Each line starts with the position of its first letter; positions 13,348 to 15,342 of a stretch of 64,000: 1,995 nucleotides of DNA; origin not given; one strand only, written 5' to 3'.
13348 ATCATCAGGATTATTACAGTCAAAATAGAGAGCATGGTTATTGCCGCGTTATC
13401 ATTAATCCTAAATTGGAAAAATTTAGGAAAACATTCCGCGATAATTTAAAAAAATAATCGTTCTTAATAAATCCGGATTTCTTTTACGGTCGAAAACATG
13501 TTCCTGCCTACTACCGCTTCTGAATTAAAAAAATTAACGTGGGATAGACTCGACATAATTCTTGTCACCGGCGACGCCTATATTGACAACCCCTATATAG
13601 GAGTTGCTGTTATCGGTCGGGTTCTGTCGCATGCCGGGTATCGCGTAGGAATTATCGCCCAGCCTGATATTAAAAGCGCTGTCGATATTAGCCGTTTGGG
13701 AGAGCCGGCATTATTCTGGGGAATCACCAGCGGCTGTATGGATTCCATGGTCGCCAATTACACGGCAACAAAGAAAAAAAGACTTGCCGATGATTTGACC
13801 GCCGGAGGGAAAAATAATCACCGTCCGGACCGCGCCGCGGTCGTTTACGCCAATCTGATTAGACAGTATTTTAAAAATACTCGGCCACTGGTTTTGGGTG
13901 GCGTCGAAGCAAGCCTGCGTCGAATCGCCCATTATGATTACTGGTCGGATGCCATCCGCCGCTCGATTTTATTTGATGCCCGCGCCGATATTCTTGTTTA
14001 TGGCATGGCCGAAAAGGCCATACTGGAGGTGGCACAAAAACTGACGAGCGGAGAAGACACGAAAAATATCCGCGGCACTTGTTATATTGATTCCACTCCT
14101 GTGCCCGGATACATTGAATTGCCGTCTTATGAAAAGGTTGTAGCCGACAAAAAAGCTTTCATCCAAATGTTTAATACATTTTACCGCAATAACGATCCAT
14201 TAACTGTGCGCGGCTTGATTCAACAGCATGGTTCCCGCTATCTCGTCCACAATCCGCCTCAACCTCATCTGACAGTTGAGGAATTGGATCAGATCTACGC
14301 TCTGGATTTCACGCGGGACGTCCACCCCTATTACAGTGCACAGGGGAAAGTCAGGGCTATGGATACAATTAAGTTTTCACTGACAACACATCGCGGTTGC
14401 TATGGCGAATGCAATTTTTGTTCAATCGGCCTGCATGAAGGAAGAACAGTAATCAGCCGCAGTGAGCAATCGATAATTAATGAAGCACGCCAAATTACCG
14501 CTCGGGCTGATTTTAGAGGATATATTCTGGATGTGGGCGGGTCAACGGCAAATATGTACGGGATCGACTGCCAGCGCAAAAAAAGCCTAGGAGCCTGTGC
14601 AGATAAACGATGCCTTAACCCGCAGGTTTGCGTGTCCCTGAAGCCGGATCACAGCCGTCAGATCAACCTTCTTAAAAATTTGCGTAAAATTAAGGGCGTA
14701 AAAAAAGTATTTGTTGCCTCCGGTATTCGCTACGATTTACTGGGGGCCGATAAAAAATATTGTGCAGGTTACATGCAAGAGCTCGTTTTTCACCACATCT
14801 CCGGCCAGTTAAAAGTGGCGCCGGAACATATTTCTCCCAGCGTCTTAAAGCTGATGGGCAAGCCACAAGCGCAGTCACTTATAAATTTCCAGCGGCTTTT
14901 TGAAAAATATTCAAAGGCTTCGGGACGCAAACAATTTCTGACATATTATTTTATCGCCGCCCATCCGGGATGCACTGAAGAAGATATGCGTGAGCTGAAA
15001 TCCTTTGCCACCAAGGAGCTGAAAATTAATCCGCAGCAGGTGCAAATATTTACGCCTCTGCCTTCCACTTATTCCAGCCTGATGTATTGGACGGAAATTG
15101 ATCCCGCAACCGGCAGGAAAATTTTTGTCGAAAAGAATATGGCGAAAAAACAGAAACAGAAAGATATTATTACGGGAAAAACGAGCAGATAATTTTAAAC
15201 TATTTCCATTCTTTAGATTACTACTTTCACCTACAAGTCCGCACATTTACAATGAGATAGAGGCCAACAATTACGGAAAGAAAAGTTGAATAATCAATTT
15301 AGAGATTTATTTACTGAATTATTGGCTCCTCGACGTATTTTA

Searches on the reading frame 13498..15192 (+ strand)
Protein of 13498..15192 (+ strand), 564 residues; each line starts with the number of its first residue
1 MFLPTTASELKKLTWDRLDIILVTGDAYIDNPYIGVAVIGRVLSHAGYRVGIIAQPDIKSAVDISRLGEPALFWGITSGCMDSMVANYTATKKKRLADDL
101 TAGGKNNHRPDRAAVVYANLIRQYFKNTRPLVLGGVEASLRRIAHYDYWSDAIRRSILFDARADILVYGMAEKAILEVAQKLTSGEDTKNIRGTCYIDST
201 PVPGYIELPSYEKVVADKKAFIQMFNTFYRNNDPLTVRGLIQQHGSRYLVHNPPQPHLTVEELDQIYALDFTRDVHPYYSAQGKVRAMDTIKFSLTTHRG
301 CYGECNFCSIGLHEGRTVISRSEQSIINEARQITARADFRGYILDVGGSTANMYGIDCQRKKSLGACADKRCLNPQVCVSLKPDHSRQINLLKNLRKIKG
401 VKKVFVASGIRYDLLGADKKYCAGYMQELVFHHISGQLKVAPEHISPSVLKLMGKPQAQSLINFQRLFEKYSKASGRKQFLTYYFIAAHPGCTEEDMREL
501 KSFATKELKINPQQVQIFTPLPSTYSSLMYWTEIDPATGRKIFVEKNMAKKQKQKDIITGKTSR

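Call 64: search_protein_families(library=pfam, proteins=[window:13498-15192:+], max_evalue=0.001)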
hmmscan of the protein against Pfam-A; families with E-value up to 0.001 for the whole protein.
window:13498-15192:+ (564 aa): 2 families
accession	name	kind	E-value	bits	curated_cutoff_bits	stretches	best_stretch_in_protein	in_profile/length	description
PF08497.15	Radical_SAM_N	-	1.7e-123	412.2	25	1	2-294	1-301/301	Radical SAM N-terminal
PF04055.27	Radical_SAM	-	3.9e-06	27.6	29.5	1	297-503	3-165/166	Radical SAM superfamily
